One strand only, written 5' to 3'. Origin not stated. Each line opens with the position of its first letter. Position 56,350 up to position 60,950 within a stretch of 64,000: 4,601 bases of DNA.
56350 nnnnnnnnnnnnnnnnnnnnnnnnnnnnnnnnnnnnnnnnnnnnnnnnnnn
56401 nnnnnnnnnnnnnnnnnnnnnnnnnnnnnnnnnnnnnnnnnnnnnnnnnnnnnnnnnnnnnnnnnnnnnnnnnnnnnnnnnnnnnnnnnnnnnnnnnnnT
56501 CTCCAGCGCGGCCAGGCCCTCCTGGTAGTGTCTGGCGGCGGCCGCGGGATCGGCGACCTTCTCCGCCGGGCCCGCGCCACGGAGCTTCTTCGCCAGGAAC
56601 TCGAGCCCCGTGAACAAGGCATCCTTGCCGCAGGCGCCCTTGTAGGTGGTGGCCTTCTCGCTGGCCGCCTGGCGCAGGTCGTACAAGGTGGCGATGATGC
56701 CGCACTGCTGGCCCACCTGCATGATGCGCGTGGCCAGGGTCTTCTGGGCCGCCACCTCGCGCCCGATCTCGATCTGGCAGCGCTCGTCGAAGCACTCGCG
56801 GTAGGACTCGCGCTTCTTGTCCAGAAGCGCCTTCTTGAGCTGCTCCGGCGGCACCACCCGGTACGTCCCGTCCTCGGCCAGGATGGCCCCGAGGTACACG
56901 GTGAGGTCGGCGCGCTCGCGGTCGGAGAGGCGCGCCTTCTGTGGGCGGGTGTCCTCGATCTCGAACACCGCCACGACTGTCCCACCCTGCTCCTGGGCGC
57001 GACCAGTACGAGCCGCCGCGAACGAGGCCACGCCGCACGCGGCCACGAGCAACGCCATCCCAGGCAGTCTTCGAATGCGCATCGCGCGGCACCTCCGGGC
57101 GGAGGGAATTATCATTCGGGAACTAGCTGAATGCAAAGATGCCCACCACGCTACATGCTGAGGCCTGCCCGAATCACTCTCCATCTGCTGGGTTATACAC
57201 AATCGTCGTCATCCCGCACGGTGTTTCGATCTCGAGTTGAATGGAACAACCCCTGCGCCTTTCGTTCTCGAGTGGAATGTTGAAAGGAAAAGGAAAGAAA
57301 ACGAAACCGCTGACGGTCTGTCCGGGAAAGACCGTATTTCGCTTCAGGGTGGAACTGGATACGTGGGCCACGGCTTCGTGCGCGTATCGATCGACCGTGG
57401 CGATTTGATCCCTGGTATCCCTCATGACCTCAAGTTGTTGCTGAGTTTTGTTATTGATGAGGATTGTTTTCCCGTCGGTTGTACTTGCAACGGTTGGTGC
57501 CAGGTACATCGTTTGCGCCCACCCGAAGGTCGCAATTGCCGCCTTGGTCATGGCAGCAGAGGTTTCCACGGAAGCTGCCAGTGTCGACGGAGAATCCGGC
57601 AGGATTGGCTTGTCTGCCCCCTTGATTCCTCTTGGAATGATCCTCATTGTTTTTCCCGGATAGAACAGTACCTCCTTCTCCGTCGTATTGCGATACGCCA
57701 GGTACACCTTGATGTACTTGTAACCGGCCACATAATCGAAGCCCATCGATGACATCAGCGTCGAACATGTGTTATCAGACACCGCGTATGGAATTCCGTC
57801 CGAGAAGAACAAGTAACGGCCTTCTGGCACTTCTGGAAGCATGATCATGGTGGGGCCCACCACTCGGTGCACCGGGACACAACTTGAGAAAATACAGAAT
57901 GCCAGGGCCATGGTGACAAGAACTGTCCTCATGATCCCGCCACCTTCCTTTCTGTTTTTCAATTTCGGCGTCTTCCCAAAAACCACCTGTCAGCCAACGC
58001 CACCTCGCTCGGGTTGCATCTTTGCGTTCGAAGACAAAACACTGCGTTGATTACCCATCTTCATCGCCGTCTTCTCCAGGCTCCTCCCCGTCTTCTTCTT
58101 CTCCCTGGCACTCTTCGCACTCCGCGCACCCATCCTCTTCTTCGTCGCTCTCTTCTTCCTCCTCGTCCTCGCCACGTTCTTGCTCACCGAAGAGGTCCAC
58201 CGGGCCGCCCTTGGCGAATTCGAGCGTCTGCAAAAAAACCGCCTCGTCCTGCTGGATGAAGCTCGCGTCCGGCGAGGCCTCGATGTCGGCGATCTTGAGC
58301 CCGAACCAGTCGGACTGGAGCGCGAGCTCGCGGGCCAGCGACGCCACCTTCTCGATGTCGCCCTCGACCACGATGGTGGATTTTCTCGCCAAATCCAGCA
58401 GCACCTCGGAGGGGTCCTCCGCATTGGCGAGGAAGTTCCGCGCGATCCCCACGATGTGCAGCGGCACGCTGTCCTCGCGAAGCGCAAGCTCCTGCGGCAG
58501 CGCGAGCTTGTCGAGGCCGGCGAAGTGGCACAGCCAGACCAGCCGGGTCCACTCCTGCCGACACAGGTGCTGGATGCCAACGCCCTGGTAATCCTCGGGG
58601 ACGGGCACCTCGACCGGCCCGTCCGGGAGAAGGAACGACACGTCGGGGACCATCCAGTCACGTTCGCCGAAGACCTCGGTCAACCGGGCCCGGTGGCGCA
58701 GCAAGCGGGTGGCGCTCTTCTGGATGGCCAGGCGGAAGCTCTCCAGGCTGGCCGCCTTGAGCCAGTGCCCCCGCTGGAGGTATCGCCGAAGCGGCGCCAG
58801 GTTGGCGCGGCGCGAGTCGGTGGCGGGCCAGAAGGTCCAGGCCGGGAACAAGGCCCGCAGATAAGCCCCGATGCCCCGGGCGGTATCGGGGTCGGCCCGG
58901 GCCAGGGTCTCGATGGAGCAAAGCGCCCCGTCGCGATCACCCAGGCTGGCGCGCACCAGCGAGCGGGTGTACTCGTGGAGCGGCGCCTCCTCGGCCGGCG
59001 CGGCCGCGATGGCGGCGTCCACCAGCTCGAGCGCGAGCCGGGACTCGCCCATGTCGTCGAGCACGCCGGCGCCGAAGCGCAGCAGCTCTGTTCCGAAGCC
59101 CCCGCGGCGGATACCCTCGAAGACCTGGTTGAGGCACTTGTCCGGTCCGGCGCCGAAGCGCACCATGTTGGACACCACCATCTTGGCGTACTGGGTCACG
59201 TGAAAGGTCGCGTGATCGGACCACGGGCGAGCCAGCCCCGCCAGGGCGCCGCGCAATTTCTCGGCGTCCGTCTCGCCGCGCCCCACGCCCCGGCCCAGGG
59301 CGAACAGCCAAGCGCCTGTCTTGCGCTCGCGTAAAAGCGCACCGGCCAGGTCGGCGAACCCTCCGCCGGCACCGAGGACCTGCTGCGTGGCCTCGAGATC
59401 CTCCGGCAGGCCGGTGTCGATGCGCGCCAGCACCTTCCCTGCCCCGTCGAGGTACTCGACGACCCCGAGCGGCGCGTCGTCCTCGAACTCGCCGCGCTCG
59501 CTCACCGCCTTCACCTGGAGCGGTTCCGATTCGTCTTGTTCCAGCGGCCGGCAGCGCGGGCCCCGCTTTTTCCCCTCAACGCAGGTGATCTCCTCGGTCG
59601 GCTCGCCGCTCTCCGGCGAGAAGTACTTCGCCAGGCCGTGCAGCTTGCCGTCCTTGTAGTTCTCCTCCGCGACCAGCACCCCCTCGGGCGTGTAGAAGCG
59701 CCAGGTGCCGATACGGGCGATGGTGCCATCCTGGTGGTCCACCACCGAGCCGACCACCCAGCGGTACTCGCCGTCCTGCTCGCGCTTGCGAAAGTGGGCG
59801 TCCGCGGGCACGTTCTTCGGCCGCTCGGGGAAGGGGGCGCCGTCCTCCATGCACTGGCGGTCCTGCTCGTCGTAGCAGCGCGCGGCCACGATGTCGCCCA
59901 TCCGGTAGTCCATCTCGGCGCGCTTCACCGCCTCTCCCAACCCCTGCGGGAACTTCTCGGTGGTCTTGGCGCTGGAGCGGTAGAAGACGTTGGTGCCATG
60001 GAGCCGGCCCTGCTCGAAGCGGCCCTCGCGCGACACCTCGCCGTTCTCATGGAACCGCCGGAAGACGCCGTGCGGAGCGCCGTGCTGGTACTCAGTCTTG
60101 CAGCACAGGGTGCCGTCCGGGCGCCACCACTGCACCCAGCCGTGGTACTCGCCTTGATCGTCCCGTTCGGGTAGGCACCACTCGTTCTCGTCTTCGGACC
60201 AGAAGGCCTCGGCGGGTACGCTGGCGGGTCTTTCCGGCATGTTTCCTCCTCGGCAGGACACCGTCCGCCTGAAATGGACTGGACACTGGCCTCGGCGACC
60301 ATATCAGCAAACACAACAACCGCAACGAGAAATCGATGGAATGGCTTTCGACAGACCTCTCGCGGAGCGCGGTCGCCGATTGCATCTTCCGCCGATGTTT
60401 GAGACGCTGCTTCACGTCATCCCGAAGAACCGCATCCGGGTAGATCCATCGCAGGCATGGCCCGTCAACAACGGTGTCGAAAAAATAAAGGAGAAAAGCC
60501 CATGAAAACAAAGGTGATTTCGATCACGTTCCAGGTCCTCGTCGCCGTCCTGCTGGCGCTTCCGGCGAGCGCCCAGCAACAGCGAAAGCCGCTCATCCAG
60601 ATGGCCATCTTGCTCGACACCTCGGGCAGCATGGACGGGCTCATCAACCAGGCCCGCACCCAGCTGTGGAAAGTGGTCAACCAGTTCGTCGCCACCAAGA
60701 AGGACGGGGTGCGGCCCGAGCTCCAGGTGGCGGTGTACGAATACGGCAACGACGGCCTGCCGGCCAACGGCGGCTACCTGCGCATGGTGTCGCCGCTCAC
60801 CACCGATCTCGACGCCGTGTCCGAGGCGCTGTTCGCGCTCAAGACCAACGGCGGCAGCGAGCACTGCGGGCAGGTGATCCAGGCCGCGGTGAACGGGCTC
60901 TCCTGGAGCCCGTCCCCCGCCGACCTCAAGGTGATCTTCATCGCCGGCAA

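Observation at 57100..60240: Low-GC islet encoding a lipoprotein, adjacent to a MORN/YwqK-like protein with a poly-Glu/Asp + Cys tail: possible horizontally acquired immunity/effector-like pair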

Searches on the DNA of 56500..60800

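Call 56: search_rna_families(source=window, start=56500, end=60800, threshold=evalue, max_evalue=1)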
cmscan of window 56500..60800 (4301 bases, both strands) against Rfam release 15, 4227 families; matches with E-value up to 1: 0.
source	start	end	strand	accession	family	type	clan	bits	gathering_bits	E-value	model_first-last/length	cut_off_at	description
